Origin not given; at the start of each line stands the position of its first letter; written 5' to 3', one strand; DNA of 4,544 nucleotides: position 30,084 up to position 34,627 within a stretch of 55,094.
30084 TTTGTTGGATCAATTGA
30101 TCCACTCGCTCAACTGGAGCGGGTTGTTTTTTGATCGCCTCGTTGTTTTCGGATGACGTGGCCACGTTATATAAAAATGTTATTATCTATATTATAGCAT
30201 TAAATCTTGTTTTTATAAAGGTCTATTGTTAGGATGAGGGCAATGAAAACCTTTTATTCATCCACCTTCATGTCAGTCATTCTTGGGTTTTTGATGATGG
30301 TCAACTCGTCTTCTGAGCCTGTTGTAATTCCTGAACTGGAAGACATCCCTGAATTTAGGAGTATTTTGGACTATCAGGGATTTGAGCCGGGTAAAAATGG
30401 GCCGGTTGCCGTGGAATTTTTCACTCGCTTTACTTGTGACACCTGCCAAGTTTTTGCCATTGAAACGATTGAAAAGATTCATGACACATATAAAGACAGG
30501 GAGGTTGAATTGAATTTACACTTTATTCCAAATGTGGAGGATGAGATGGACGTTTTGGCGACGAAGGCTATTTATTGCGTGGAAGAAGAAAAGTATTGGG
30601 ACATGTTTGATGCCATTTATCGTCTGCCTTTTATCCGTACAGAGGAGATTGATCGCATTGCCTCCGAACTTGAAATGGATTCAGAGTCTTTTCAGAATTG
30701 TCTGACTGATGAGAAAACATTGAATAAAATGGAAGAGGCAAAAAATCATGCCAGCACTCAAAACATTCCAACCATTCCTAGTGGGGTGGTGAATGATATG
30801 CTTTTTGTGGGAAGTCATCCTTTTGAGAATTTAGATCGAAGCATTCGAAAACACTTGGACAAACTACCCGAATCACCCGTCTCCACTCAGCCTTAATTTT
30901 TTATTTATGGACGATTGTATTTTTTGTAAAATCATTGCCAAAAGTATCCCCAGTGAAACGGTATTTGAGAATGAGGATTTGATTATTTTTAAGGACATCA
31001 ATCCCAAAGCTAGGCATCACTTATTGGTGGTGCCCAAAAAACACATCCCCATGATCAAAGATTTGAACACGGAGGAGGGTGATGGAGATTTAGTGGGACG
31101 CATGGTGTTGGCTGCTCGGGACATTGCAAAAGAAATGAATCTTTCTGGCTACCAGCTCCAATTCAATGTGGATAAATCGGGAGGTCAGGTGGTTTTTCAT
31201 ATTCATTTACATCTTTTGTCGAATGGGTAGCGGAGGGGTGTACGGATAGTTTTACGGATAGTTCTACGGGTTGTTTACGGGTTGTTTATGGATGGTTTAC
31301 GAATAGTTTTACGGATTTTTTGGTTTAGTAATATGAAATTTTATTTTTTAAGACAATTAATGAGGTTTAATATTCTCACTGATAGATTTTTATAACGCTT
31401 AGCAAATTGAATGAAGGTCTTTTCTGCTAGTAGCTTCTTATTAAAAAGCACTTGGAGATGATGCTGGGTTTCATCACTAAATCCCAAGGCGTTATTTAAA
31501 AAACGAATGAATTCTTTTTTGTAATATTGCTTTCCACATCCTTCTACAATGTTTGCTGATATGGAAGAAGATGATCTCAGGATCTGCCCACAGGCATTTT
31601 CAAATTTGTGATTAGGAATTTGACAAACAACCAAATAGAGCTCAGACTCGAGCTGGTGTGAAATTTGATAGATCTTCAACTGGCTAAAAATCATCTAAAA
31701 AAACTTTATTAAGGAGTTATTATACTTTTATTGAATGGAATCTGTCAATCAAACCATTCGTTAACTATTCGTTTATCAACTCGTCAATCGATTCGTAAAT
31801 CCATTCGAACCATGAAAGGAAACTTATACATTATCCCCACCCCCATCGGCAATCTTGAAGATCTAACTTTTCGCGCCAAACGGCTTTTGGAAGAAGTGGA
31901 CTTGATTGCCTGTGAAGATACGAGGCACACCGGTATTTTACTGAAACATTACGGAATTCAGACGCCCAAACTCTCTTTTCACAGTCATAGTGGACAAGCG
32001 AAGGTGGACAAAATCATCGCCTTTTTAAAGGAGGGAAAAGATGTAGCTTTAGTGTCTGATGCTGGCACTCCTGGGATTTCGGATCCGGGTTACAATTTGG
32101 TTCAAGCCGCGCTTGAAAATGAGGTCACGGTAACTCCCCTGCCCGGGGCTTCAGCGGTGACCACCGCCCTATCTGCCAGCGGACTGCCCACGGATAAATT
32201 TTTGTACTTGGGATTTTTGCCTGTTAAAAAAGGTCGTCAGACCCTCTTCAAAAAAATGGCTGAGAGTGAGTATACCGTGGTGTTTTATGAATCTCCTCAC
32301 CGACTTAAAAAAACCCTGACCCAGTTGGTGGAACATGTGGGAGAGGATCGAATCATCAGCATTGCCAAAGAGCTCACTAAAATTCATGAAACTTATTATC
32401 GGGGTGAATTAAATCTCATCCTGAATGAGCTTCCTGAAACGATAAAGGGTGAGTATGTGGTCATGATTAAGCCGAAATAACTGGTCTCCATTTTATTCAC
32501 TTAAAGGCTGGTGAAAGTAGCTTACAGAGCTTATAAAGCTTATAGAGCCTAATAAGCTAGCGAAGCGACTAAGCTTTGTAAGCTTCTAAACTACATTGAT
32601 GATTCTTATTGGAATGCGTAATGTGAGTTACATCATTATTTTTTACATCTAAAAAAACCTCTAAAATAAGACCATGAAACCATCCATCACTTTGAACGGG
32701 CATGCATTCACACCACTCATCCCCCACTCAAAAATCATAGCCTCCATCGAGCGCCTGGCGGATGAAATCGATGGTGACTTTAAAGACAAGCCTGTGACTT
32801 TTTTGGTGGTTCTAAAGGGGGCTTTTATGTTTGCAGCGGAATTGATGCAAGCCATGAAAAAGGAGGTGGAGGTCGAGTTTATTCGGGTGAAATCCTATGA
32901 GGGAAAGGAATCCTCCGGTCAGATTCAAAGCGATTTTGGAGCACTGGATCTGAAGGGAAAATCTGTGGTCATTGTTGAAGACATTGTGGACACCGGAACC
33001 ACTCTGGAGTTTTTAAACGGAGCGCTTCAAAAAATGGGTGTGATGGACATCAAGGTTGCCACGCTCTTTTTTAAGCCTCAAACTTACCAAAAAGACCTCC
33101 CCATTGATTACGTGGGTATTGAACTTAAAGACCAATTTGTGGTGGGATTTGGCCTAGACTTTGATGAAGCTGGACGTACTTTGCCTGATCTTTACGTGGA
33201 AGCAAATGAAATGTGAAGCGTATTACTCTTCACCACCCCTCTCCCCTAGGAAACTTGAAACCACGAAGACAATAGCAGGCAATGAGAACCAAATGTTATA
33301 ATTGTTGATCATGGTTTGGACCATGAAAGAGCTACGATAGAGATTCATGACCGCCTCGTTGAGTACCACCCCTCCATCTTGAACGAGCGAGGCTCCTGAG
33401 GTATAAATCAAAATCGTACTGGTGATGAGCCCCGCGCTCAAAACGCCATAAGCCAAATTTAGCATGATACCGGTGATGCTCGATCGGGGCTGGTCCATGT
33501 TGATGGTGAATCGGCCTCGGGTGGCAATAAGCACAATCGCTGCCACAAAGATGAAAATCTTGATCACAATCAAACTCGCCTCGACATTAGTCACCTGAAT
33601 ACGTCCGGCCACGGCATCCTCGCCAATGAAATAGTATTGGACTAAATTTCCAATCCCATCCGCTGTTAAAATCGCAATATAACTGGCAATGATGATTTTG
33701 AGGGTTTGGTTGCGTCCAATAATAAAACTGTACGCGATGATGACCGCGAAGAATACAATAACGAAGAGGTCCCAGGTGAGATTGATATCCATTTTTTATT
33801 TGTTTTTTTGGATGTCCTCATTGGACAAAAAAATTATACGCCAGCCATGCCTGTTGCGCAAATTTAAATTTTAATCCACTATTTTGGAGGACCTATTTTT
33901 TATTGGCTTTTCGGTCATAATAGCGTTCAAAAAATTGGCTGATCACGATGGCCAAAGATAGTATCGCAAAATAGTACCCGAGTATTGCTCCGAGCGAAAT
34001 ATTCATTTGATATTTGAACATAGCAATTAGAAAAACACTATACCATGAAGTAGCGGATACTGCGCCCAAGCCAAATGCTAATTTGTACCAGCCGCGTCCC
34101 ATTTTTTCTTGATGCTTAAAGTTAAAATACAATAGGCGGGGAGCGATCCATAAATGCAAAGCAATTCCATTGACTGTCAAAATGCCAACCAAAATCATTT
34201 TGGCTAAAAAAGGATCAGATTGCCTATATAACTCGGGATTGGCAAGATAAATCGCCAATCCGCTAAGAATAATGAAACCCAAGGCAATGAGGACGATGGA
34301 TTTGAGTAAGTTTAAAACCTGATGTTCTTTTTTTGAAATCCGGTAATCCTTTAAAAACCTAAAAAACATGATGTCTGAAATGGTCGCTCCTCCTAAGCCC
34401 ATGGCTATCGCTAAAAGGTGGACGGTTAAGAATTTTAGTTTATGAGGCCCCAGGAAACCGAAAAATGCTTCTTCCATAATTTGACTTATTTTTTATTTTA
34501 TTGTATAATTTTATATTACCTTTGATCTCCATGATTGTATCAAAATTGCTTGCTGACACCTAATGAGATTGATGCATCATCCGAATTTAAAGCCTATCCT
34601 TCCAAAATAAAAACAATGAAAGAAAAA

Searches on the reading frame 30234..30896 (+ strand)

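Call 44: search_protein_families(library=pfam, proteins=[window:30234-30896:+], max_evalue=0.01)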
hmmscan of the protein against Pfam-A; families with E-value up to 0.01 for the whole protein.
window:30234-30896:+ (220 aa): 2 families
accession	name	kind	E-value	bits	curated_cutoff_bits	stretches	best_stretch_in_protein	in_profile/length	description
PF13462.12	Thioredoxin_4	-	5.2e-11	43.4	23.2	1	55-204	12-163/165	Thioredoxin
PF01323.26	DSBA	-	2.4e-06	27.9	25.6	1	92-204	72-190/191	DSBA-like thioredoxin domain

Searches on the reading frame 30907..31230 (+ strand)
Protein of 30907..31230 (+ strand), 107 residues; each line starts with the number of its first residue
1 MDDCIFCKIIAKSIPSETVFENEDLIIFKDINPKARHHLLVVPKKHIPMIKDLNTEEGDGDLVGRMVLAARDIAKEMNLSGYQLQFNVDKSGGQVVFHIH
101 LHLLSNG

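Call 44: search_protein_families(library=pfam, proteins=[window:30907-31230:+], max_evalue=0.01)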
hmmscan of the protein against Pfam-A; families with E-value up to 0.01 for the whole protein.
window:30907-31230:+ (107 aa): 2 families
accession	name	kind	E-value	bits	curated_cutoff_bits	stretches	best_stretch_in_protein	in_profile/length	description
PF11969.13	DcpS_C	-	1.7e-26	93.3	24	1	4-105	2-101/114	Scavenger mRNA decapping enzyme C-term binding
PF01230.28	HIT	-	1e-20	74.6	21.5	1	12-105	2-94/98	HIT domain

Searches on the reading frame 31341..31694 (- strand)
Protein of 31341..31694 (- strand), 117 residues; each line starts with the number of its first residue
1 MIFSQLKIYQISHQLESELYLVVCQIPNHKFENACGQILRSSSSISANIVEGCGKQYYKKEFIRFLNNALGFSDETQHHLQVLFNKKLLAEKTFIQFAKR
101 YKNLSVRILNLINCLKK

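Call 44: search_protein_families(library=pfam, proteins=[window:31341-31694:-], max_evalue=0.01)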
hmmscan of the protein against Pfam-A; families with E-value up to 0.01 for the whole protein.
window:31341-31694:- (117 aa): 1 family
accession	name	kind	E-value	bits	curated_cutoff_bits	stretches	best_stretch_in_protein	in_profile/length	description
PF05635.17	23S_rRNA_IVP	-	4.3e-22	78.8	33.8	1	5-107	2-103/106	23S rRNA-intervening sequence protein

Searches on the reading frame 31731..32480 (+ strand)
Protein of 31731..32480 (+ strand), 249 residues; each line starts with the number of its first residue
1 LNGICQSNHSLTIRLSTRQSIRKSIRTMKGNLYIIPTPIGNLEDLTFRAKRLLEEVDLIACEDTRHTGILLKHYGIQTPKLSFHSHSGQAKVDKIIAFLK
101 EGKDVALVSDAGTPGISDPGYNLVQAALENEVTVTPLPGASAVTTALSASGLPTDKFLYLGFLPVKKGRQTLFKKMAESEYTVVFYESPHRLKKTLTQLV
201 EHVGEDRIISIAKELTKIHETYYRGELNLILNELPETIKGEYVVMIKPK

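Call 45: search_protein_families(library=pfam, proteins=[window:31731-32480:+], max_evalue=0.01)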
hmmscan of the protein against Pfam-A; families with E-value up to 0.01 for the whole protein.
window:31731-32480:+ (249 aa): 1 family
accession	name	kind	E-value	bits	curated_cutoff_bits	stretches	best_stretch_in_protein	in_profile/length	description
PF00590.25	TP_methylase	-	4.3e-36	125.3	27.8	1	32-227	2-208/212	Tetrapyrrole (Corrin/Porphyrin) Methylases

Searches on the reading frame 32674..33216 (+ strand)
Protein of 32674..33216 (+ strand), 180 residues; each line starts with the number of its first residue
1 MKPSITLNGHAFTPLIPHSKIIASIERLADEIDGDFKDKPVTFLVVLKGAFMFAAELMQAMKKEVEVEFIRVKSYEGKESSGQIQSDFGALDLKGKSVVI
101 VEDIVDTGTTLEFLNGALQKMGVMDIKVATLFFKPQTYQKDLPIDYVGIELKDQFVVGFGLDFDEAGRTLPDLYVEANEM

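Call 45: search_protein_families(library=pfam, proteins=[window:32674-33216:+], max_evalue=0.01)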
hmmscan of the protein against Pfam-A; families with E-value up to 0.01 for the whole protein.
window:32674-33216:+ (180 aa): 1 family
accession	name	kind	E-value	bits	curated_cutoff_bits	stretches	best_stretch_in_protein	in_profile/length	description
PF00156.33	Pribosyltran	-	1.2e-28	99.9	26.3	1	18-163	8-157/158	Phosphoribosyl transferase domain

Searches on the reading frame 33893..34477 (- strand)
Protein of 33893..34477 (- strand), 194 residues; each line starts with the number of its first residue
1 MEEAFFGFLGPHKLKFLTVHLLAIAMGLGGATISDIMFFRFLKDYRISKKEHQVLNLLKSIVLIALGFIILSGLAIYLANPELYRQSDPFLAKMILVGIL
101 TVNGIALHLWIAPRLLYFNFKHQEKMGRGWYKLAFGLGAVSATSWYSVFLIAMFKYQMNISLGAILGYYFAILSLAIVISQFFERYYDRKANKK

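Call 45: search_protein_families(library=pfam, proteins=[window:33893-34477:-], max_evalue=0.01)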
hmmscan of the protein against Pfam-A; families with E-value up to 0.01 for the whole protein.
window:33893-34477:- (194 aa): 1 family
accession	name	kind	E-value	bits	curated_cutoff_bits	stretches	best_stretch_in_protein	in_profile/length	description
PF05425.18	CopD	-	0.0023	18.7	32.1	1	53-116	2-71/105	Copper resistance protein D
